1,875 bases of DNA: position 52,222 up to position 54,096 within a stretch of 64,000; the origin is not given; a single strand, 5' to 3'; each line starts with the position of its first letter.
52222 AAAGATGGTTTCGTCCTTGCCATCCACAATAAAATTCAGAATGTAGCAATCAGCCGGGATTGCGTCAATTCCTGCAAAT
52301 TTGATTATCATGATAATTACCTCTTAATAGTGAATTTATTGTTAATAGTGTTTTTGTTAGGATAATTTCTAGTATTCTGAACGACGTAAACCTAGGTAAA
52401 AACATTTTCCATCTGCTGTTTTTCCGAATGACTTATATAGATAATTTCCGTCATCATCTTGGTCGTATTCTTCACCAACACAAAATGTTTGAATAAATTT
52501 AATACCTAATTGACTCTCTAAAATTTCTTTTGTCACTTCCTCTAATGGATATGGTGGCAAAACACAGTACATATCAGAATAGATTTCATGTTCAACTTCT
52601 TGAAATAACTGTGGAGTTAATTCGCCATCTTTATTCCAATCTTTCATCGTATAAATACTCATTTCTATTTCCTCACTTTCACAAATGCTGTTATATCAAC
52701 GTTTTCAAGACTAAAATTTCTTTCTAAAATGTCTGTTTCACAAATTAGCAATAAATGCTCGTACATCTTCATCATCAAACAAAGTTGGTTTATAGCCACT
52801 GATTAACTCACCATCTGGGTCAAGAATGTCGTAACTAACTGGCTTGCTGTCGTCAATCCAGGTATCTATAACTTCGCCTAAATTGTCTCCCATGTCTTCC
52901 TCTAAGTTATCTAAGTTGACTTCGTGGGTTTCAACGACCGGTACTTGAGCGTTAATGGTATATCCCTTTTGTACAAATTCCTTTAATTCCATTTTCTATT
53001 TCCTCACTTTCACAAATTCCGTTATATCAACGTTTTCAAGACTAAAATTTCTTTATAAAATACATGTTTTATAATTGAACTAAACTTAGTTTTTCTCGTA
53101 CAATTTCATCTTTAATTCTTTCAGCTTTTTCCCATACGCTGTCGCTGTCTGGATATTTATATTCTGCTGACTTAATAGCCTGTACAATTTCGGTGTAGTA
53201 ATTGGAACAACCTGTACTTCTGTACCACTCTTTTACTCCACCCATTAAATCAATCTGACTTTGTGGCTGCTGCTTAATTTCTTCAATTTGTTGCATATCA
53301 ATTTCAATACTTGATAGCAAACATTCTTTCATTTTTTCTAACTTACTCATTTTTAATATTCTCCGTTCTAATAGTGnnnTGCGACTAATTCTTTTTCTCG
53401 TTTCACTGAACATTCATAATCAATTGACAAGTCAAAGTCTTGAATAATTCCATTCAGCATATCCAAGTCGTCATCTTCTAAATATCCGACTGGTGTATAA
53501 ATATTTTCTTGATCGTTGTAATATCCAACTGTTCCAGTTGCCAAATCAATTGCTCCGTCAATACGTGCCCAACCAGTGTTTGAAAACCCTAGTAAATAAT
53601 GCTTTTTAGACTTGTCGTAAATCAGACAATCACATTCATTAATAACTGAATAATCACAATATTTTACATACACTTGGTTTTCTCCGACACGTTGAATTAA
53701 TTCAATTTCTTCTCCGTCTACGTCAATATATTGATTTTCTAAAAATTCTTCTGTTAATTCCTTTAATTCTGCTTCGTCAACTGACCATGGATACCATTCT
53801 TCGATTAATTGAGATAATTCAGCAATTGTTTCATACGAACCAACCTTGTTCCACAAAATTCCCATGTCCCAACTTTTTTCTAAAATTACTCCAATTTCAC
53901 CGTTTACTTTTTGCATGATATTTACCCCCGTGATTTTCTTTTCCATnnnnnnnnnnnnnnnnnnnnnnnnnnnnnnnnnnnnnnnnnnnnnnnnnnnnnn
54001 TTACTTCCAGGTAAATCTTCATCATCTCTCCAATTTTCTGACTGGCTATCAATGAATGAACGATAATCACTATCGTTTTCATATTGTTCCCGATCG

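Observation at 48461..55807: Unidirectional island of ~25 small acidic ORFs containing ArdA, a candidate anti-defence or leading-region-like island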

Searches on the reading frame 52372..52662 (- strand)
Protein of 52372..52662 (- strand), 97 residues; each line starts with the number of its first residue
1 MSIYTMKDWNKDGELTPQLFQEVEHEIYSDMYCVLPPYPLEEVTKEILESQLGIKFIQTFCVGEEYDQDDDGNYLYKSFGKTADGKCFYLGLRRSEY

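Call 66: search_solved_structures(query=A2, max_evalue=1)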
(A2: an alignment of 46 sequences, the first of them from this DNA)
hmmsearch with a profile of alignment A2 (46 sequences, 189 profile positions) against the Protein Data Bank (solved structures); distinct sequences matched with E-value up to 1: 1.
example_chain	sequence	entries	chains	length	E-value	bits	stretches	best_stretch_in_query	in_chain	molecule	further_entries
2wtg_A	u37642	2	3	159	0.46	13.3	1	83-149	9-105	GLOBIN-LIKE PROTEIN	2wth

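Call 68: search_protein_families(library=pfam, alignment_id=A2, max_evalue=0.01)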
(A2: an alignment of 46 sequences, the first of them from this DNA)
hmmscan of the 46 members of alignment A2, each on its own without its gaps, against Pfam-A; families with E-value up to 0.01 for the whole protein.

A. member 1, seq(97 aa): 0 families

B. families by the number of members that match (of 46 scanned): 5 families
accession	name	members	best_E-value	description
PF24692.1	DUF7659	1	9.5e-41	Family of unknown function (DUF7659)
PF12773.13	DZR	1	0.00013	Double zinc ribbon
PF16919.11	PknG_rubred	1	0.0016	Protein kinase G rubredoxin domain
PF18912.6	DZR_2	1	0.002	Double zinc ribbon domain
PF18860.6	AbiJ_NTD3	1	0.0034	AbiJ N-terminal domain 3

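Call 75: predict_structure(alignment_id=A2)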
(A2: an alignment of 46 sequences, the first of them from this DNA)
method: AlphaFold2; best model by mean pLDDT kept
length: 97 residues; sequences in the alignment: 46
mean_pLDDT: 94.5   pTM: 0.85
mean pLDDT of the five models: 94.5, 94.1, 92.8, 91.5, 90.3
residues with pLDDT >= 90: 87; 70-90: 10; 50-70: 0; < 50: 0
segments of 3 or more residues with pLDDT < 50: none
pLDDT, mean of each block of 10 residues (from residue 1): 95 96 97 89 95 96 91 95 98 91
secondary structure, 60 per line:
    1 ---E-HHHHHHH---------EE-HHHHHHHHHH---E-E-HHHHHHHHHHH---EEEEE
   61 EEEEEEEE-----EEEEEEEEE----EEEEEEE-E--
elements in order: H6-12 H25-34 H42-52 E56-68 E74-82 E87-93

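Call 91: fold_search(model_id=the predicted structure, library=viral)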
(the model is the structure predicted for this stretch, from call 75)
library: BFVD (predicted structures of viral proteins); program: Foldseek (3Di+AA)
matches with E <= 10: 514; with E <= 0.001: 2
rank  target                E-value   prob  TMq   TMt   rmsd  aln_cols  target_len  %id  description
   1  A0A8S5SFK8            3.1e-06  1.00  0.77  0.82   1.6        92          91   35  Uncharacterized protein [Myoviridae sp. ctuev19]
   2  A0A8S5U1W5            3.4e-04  1.00  0.62  0.25   5.1       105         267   22  Uncharacterized protein [Siphoviridae sp. ctdHi7]
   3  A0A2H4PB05            3.9e-03  1.00  0.53  0.28   4.8        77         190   22  (no name in the UniProt tables at hand)
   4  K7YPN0                8.8e-02  0.80  0.46  0.26   7.4        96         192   22  (no name in the UniProt tables at hand)
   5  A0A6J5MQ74            1.9e-01  0.93  0.48  0.31   7.6        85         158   14  Uncharacterized protein [uncultured Caudovirales phage]
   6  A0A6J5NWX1            4.3e-01  0.41  0.27  0.27   4.5        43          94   19  Uncharacterized protein [uncultured Caudovirales phage]
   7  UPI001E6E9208         4.6e-01  0.21  0.30  0.39   5.7        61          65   15  (no name look-up for this kind of identifier)
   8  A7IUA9                5.2e-01  0.14  0.25  0.20  11.3        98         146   14  Uncharacterized protein M379R [Paramecium bursaria Chlorella virus MT325]
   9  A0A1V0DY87            6.2e-01  0.35  0.26  0.44   5.3        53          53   15  Uncharacterized protein [Dinoroseobacter phage vB_DshS-R5C]
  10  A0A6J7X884            6.2e-01  0.11  0.21  0.24   9.2        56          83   18  Uncharacterized protein [uncultured Caudovirales phage]
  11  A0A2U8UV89            6.2e-01  0.11  0.18  0.09   7.9        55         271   18  Non structural protein 3 (Fragment) [Rotavirus C]
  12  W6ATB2                6.6e-01  0.09  0.19  0.20  10.1        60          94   15  Uncharacterized protein [Enterobacter phage PG7]
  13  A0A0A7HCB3            7.0e-01  0.08  0.20  0.24  12.2        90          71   19  Uncharacterized protein [Escherichia phage vB_EcoM_VR25]
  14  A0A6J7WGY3            7.4e-01  0.16  0.32  0.19   7.3        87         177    9  Uncharacterized protein [uncultured Caudovirales phage]
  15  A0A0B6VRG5            7.4e-01  0.08  0.19  0.15  10.0        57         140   12  Uncharacterized protein [Edwardsiella phage PEi26]
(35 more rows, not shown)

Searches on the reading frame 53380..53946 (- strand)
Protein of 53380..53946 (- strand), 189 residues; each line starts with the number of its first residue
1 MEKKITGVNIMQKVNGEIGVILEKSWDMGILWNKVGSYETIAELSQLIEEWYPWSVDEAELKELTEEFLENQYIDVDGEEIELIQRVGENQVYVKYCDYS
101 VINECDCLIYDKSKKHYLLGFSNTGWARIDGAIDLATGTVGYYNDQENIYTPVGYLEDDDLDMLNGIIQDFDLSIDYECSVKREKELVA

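Call 67: search_solved_structures(query=A3, max_evalue=1)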
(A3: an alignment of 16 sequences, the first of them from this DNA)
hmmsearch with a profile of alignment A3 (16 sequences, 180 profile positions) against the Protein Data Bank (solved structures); distinct sequences matched with E-value up to 1: 4.
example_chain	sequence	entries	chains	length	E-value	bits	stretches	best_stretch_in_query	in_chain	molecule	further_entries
8tfz_A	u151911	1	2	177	0.13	15.4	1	9-59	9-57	Probable RNA 2'-phosphotransferase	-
8tfi_A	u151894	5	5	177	0.19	14.8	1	12-59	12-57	Probable RNA 2'-phosphotransferase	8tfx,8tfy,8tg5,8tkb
9wyu_A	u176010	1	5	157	0.28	14.3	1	5-97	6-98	Anti-Parallel Protein 10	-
5yjj_A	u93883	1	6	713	0.34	14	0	61-158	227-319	Polyribonucleotide nucleotidyltransferase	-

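Call 82: predict_structure(alignment_id=A3)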
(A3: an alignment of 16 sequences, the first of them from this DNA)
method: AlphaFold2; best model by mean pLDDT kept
length: 189 residues; sequences in the alignment: 16
mean_pLDDT: 88.7   pTM: 0.80
mean pLDDT of the five models: 88.7, 87.4, 86.5, 85.7, 84.7
residues with pLDDT >= 90: 137; 70-90: 37; 50-70: 4; < 50: 11
segments of 3 or more residues with pLDDT < 50: 1-11
pLDDT, mean of each block of 10 residues (from residue 1): 39 77 93 96 97 95 98 93 95 91 83 94 90 95 95 95 90 87 79
secondary structure, 60 per line:
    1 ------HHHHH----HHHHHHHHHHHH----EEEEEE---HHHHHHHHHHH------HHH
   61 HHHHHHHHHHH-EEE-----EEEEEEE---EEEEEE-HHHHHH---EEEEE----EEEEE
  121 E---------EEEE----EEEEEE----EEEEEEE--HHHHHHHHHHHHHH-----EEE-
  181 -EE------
elements in order: H7-11 H16-27 E32-37 H41-51 H58-71 E73-75 E81-87 E91-96 H98-103 E107-111 E116-121 E131-134 E139-144 E149-155 H158-171 E177-179
